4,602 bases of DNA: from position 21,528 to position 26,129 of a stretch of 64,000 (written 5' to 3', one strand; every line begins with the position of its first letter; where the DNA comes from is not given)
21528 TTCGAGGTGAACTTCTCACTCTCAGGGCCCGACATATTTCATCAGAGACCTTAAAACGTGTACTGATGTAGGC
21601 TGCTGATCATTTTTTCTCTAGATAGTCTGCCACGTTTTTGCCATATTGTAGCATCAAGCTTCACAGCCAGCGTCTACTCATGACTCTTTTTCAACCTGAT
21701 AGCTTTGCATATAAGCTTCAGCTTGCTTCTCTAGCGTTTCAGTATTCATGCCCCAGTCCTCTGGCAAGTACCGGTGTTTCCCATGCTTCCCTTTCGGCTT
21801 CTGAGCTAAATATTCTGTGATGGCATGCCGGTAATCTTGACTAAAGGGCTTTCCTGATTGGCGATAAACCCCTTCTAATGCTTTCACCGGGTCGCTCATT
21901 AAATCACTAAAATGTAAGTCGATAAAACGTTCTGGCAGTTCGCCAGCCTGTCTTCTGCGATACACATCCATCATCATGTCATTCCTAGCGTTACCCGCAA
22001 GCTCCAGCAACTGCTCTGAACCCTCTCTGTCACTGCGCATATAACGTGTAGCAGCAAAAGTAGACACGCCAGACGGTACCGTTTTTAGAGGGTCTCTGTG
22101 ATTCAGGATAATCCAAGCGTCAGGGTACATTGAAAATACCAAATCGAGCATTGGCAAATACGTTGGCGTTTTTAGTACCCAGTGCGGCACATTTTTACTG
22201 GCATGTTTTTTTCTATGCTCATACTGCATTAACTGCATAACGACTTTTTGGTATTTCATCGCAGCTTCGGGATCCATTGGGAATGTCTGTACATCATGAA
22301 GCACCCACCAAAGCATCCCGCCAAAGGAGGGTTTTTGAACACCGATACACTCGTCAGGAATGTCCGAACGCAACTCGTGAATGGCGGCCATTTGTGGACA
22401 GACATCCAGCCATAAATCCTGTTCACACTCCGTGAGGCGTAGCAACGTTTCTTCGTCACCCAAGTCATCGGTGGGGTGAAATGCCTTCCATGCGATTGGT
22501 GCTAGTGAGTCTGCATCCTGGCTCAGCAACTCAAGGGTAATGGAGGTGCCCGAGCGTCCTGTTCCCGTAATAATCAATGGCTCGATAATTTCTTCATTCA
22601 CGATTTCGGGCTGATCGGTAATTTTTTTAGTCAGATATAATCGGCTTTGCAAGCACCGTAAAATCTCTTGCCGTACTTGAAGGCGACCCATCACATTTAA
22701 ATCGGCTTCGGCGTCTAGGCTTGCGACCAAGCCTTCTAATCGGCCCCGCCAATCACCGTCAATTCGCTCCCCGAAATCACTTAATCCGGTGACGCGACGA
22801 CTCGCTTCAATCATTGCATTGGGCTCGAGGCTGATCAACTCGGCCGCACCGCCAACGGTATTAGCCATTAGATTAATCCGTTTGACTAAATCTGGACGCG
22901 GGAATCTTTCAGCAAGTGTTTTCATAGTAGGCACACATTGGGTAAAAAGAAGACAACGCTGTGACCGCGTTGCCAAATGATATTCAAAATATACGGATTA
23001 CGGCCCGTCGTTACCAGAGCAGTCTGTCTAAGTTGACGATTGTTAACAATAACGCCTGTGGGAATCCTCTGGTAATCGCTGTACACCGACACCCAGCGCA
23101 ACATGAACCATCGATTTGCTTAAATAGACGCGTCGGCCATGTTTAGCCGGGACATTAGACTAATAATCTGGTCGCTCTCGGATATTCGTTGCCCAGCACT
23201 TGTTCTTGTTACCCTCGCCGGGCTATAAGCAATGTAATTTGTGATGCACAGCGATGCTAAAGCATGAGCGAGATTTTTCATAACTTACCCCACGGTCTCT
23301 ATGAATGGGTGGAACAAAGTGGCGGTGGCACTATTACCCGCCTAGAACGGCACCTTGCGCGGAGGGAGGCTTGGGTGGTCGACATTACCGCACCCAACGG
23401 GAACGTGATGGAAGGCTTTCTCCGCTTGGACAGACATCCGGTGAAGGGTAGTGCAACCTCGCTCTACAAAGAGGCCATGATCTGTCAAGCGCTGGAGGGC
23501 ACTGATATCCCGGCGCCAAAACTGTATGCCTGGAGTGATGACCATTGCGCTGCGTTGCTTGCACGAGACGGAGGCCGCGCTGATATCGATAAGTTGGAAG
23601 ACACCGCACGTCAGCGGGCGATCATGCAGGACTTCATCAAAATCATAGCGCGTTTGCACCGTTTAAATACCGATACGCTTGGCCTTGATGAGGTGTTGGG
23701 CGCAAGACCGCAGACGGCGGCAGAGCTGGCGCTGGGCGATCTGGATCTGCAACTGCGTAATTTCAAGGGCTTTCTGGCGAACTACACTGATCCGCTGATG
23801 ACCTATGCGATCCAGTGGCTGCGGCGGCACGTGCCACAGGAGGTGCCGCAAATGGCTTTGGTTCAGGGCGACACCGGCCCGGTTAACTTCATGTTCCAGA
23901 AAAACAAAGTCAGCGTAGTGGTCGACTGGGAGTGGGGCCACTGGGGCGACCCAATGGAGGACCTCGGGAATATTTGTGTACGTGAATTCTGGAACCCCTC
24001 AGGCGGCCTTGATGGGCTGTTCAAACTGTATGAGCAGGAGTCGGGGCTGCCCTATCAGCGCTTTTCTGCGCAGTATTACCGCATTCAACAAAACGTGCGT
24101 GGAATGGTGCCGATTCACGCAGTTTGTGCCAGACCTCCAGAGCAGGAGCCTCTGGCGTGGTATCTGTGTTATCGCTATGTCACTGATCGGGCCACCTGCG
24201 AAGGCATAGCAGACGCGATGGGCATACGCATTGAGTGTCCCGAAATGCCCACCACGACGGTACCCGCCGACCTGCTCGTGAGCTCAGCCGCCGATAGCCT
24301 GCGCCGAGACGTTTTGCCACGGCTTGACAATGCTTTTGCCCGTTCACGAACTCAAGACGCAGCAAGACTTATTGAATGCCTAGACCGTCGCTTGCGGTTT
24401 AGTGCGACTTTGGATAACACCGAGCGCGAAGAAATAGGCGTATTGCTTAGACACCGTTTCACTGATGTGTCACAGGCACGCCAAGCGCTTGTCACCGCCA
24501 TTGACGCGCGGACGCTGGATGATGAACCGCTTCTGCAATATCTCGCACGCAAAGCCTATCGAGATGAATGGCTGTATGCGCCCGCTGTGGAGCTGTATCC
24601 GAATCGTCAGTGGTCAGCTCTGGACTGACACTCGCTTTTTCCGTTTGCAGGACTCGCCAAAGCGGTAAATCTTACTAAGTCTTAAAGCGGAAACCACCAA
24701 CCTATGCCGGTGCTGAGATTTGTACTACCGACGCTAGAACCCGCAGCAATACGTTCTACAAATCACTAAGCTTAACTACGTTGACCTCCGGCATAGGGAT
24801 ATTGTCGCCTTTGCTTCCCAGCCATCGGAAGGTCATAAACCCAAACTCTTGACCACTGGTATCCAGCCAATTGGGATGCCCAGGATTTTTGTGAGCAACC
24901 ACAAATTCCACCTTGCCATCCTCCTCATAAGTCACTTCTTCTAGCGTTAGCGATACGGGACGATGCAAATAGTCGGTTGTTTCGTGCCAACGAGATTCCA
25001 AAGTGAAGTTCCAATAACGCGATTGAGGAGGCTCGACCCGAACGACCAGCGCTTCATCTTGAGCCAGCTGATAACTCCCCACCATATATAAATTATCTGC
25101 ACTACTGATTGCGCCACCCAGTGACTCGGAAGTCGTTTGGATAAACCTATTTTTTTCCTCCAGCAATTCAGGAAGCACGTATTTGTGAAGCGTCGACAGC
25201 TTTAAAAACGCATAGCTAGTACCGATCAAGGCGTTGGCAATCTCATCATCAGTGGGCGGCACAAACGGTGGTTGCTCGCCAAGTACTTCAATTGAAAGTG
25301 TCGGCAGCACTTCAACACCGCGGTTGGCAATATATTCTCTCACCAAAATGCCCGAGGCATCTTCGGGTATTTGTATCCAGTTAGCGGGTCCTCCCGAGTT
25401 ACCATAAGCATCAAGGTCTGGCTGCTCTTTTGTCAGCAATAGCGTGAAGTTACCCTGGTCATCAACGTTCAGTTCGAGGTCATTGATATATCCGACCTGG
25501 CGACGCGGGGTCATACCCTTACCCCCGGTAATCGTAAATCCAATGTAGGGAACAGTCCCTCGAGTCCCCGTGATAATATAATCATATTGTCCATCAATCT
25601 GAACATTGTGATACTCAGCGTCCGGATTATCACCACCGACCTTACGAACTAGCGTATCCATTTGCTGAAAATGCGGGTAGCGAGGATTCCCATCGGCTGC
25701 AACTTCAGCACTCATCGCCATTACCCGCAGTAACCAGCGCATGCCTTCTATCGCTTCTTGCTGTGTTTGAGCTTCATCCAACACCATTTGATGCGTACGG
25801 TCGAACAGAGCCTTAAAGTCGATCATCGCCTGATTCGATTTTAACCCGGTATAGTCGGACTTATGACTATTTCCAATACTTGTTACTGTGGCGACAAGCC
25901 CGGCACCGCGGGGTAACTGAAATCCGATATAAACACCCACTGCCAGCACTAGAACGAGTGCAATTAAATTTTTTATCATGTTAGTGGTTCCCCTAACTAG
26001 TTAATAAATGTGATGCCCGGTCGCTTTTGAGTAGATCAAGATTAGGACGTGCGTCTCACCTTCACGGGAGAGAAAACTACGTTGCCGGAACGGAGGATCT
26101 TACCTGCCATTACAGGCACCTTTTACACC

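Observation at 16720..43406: Mutasome cassette split into three units, each with its own LexA box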

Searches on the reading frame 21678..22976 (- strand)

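Call 6: search_protein_families(library=pfam, proteins=[window:21678-22976:-])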
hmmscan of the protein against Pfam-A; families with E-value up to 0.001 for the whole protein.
window:21678-22976:- (432 aa): 2 families
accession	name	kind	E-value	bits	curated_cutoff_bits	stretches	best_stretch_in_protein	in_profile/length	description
PF13469.12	Sulfotransfer_3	-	1.3e-22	81.6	27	1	133-379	1-215/216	Sulfotransferase family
PF00685.33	Sulfotransfer_1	-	3.3e-05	23.8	22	1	134-393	4-198/255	Sulfotransferase domain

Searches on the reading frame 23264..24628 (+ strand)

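Call 6: search_protein_families(library=pfam, proteins=[window:23264-24628:+])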
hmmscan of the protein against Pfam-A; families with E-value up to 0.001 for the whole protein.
window:23264-24628:+ (454 aa): 1 family
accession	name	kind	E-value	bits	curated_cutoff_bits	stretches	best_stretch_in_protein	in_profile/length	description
PF01636.29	APH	-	2.8e-19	70.3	23.2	1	52-256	24-229/239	Phosphotransferase enzyme family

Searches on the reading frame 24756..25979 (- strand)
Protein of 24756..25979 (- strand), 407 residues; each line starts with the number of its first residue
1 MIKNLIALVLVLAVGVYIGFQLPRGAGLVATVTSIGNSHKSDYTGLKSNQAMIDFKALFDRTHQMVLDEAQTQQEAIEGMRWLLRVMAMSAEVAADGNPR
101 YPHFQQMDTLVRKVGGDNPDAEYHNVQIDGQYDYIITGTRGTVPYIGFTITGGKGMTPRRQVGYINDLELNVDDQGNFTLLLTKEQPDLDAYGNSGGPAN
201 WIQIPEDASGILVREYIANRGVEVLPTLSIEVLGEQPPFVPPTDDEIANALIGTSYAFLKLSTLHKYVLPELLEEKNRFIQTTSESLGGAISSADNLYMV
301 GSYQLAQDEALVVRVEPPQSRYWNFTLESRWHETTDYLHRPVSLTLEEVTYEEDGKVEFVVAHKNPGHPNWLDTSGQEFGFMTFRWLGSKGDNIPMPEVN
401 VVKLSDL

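Call 6: search_protein_families(library=pfam, proteins=[window:24756-25979:-])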
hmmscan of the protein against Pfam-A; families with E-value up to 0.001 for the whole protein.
window:24756-25979:- (407 aa): 1 family
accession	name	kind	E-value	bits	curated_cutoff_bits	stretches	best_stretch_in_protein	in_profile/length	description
PF06742.16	DUF1214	-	1.7e-09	38.7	25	1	314-387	27-108/112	Protein of unknown function (DUF1214)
